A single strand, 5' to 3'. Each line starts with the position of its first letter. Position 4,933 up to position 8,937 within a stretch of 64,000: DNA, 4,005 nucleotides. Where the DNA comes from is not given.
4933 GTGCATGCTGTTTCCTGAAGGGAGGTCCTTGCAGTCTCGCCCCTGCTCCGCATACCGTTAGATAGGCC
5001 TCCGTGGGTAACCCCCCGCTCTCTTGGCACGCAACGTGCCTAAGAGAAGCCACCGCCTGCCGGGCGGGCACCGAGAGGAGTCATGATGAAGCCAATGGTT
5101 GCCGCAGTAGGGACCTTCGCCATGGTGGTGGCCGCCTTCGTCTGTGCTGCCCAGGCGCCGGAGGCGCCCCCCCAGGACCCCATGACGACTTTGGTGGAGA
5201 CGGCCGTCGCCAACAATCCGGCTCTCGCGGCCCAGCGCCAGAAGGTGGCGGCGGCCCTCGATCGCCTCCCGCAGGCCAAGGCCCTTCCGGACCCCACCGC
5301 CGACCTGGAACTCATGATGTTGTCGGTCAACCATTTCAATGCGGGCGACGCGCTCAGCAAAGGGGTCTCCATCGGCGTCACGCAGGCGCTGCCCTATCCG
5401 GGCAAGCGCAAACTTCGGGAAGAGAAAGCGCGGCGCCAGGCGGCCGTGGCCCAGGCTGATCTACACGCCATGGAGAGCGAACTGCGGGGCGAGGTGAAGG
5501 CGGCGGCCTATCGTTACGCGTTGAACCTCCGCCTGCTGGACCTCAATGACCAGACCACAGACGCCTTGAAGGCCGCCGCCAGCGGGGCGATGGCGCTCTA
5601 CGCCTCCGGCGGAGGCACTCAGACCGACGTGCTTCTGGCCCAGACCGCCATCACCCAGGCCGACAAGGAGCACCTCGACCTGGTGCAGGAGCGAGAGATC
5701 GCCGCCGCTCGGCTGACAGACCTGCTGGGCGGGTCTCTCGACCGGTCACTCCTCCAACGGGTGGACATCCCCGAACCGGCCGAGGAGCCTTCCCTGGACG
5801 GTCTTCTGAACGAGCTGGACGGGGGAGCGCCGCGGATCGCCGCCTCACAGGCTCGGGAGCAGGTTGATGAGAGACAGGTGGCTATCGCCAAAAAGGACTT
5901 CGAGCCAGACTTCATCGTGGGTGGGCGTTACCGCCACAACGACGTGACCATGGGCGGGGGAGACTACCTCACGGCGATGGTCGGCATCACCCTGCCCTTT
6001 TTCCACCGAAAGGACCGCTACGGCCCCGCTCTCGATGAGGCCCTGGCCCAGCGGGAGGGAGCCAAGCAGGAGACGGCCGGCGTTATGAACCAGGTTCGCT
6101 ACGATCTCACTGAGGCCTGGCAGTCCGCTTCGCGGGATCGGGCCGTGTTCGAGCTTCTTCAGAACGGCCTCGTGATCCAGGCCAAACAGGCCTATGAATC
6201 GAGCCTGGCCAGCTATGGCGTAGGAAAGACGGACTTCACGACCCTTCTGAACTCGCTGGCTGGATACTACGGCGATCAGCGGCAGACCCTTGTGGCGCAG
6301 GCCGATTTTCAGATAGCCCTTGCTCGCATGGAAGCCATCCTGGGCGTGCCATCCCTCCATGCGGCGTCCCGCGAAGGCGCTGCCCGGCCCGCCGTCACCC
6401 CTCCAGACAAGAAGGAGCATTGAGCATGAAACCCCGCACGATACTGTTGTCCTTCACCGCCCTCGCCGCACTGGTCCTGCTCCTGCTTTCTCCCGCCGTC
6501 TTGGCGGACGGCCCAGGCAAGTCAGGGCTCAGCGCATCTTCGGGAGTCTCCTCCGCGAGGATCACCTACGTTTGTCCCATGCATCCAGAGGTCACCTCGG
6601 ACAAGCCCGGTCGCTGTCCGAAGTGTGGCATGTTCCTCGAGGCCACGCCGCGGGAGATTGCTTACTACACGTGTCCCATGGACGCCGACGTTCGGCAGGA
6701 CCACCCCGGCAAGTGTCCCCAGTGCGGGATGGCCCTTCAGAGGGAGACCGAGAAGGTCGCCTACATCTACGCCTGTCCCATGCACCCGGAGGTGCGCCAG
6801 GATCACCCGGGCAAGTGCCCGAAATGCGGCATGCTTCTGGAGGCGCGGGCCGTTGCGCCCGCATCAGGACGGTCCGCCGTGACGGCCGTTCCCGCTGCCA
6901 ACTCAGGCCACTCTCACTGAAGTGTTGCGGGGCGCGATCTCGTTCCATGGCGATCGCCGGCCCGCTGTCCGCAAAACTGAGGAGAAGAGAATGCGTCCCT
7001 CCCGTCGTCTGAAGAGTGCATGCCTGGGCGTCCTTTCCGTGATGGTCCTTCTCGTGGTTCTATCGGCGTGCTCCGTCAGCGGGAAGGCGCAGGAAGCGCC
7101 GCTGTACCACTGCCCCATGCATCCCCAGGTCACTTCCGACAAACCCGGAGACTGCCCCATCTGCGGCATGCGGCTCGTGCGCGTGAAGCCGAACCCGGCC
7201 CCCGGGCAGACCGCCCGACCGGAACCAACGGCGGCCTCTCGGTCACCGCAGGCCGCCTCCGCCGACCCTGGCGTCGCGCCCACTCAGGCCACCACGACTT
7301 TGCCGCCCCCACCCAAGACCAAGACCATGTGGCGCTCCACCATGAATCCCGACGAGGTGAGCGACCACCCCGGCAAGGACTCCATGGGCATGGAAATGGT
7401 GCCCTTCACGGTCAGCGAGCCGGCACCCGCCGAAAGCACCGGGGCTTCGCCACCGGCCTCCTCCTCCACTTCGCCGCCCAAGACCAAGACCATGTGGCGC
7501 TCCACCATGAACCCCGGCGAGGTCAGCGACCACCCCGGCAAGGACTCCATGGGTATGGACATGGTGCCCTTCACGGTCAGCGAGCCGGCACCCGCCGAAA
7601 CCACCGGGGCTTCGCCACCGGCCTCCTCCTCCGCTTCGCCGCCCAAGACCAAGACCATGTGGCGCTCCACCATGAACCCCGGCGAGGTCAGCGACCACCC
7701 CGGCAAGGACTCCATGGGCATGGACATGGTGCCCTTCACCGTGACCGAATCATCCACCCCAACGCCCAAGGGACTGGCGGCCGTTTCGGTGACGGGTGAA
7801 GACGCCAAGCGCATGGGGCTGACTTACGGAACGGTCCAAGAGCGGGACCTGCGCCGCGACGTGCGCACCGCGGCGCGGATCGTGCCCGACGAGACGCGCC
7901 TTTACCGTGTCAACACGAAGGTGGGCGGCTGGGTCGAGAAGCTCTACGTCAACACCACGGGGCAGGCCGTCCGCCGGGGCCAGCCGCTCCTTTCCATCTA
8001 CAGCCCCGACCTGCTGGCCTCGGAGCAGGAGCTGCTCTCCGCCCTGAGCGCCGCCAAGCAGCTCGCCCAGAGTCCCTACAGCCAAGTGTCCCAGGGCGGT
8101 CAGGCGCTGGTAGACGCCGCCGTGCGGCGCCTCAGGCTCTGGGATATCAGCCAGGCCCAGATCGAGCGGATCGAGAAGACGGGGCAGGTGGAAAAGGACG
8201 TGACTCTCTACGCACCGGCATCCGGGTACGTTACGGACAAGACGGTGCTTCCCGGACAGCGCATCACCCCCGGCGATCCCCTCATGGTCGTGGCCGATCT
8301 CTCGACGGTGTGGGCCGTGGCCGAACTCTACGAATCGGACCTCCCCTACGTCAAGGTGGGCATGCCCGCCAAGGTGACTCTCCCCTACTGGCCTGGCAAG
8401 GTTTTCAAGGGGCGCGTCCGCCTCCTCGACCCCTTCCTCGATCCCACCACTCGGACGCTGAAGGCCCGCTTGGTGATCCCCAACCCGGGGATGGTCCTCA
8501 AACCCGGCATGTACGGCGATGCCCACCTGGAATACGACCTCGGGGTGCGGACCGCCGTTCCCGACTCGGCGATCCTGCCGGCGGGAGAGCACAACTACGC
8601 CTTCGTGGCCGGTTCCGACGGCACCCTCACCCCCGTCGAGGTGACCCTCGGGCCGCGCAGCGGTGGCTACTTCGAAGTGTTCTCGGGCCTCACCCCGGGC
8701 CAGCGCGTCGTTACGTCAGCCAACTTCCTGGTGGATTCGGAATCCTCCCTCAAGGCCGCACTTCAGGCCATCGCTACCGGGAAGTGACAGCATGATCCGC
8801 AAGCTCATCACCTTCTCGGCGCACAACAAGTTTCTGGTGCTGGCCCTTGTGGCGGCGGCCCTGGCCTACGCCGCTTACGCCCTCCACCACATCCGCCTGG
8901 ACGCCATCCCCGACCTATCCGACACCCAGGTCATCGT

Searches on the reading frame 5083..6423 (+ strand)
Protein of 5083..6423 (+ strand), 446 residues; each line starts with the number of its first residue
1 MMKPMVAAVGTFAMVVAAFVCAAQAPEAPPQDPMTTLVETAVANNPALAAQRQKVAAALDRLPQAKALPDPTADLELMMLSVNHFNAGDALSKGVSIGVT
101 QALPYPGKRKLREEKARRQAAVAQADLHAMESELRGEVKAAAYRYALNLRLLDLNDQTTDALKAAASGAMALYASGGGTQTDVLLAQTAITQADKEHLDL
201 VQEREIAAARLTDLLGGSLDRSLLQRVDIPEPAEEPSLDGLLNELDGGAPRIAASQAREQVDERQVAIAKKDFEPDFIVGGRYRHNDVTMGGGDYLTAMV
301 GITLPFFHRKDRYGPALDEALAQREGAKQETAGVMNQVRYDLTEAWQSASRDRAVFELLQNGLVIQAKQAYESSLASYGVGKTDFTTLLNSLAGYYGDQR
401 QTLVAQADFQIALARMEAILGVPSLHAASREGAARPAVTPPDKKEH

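Call 7: search_protein_families(library=pfam, proteins=[window:5083-6423:+], max_evalue=0.01)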
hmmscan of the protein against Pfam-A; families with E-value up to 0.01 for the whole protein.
window:5083-6423:+ (446 aa): 1 family
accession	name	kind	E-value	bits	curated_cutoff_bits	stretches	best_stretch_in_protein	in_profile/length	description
PF02321.23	OEP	-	2.7e-41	141.9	22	2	36-216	3-187/187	Outer membrane efflux protein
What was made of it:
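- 5083..6423 (+): cusC-type outer-membrane factor. Pfam OEP, E = 3e-41 (call 7).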

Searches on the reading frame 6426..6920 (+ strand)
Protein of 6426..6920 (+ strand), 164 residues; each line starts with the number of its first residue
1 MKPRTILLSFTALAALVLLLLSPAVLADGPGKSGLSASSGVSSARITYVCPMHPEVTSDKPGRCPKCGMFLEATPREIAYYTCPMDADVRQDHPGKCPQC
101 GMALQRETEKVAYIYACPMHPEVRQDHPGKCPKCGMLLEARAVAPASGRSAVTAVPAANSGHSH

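Call 7: search_protein_families(library=pfam, proteins=[window:6426-6920:+], max_evalue=0.01)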
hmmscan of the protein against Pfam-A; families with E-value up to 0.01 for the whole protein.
window:6426-6920:+ (164 aa): 19 families
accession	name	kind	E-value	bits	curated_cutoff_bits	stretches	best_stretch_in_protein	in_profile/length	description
PF19335.5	HMBD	-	2.9e-43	145.9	23.6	3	48-73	2-27/28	Heavy metal binding domain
PF25207.1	DUF7837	-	2.1e-06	28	27.8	0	92-109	3-20/47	Domain of unknown function (DUF7837)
PF23455.1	DUF7129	-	1.7e-05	24.9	30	0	125-144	24-43/45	Domain of unknown function (DUF7129)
PF13878.12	zf-C2H2_3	-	2e-05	24.7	27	0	90-103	7-22/40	zinc-finger of acetyl-transferase ESCO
PF03119.21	DNA_ligase_ZBD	-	2.9e-05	24.3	25.8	0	96-113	1-18/27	NAD-dependent DNA ligase C4 zinc finger domain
PF13248.11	Zn_ribbon_3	-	5.4e-05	23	27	0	130-139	4-13/26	zinc-ribbon domain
PF06827.20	zf-FPG_IleRS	-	0.00011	22.4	21.3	0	96-107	3-14/30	Zinc finger found in FPG and IleRS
PF21349.2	RUBY_RBDX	-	0.00011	22.1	26.5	0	93-102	15-24/30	Rubrerythrin, rubredoxin-like domain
PF00130.28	C1_1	-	0.00056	20.1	26.5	0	58-83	8-31/53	Phorbol esters/diacylglycerol binding domain (C1 domain)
PF13240.11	Zn_Ribbon_1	-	0.00058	20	25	0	130-136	1-7/23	zinc-ribbon domain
PF24333.1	DUF7501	-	0.0011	19.6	27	0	89-106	5-22/58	Family of unknown function (DUF7501)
PF18930.5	DUF5679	-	0.0014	19.2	27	0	90-104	23-37/40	Domain of unknown function (DUF5679)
PF23447.1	DUF7128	-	0.0027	18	25.7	0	130-142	14-26/44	Domain of unknown function (DUF7128)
PF21344.3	Zn_ribbon_LysW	-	0.0048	16.9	27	0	130-145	23-38/46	Alpha-aminoadipate carrier protein LysW-like, globular domain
PF21533.2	EHMT1-2_CRR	-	0.0051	17.6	27.5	0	103-137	22-55/94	Histone-lysine N-methyltransferase EHMT1/EHMT2, Cys-rich region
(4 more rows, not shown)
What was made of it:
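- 6426..6920 (+): Periplasmic protein with three HMBD heavy-metal-binding domains, in the position of cusF. Pfam HMBD, E = 3e-43, three stretches (call 7).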

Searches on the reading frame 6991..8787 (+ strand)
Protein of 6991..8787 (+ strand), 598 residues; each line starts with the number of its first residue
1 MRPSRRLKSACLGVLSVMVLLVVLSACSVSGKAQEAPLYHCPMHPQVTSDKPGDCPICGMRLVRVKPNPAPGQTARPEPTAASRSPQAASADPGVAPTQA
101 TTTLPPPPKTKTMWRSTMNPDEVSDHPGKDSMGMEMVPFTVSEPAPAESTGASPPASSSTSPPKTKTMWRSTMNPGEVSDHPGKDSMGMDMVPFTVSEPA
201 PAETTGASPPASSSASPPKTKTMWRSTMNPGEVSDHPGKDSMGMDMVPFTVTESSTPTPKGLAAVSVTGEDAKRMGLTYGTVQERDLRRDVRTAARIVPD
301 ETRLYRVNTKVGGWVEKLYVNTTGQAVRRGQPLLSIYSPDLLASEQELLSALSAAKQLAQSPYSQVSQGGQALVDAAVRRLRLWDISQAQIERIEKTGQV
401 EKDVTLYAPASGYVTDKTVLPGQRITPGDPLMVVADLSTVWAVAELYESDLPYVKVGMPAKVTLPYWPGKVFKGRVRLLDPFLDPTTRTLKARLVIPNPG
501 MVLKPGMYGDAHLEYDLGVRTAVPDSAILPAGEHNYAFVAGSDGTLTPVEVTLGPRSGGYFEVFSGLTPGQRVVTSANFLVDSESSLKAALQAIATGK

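Call 7: search_protein_families(library=pfam, proteins=[window:6991-8787:+], max_evalue=0.01)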
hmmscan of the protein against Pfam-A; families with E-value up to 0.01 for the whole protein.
window:6991-8787:+ (598 aa): 5 families
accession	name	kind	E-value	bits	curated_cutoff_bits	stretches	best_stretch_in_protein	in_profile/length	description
PF16576.10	HlyD_D23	-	1.9e-76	256.5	30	1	287-508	2-213/214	Barrel-sandwich domain of CusB or HlyD membrane-fusion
PF19335.5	HMBD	-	9.7e-19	67.5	23.6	1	39-63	2-26/28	Heavy metal binding domain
PF13437.12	HlyD_3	-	1.1e-18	68.3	22.2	1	405-506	1-106/106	HlyD family secretion protein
PF16572.11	HlyD_D4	-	0.0022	18.3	26.4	1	359-399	12-54/55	Long alpha hairpin domain of cation efflux system protein, CusB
PF13533.13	Biotin_lipoyl_2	-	0.0067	16.7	29.8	0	307-336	3-31/32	Biotin-lipoyl like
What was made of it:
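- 6991..8787 (+): cusB-type membrane fusion protein with an N-terminal HMBD and 2.6 copies of a 55-aa Met/His-rich repeat. Pfam HlyD_D23 and HMBD (call 7).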
